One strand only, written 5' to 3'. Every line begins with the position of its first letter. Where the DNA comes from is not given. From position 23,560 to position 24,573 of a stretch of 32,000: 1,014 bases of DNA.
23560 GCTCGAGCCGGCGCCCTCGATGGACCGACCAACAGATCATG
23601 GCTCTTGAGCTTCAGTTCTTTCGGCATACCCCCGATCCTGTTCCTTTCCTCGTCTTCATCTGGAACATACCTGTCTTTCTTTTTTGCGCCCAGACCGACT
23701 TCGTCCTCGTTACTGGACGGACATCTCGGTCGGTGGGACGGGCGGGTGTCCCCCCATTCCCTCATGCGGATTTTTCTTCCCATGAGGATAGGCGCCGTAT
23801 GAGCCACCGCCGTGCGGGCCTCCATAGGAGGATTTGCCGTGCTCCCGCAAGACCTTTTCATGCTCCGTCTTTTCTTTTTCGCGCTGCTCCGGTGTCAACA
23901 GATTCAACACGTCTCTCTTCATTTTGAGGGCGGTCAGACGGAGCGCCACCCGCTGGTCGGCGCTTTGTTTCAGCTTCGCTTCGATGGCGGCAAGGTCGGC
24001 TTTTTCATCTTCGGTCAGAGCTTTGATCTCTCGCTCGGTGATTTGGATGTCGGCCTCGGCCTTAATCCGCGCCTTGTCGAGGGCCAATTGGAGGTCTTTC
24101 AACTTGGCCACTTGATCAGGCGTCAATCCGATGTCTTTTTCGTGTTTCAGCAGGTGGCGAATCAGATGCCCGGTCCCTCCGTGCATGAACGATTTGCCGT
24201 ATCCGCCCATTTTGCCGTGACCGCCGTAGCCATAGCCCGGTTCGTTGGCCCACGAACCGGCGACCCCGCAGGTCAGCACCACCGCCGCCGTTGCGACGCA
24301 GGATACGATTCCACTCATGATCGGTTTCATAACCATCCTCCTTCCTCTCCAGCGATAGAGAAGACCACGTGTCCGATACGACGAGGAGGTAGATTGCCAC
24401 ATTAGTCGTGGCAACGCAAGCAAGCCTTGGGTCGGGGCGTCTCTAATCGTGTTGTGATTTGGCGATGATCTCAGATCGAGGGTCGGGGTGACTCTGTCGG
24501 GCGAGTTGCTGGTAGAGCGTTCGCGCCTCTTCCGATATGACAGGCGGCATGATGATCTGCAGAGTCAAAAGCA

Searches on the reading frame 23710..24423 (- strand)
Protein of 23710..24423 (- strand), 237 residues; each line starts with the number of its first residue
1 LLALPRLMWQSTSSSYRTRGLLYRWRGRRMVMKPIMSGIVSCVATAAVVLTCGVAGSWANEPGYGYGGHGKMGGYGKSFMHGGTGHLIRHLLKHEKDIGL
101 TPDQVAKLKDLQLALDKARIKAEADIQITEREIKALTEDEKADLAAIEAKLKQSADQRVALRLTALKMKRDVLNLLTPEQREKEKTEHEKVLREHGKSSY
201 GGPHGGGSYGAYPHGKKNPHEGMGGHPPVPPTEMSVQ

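Call 47: search_protein_families(library=pfam, proteins=[window:23710-24423:-], max_evalue=0.0001)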
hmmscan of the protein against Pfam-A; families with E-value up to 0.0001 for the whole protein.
window:23710-24423:- (237 aa): 2 families
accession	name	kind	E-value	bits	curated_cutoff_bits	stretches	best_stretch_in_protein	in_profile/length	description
PF07813.17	LTXXQ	-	1.2e-06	29.6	24.3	1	93-183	8-95/100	LTXXQ motif family protein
PF13801.11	Metal_resist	-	5.8e-06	26.9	29.2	1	45-182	4-124/125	Heavy-metal resistance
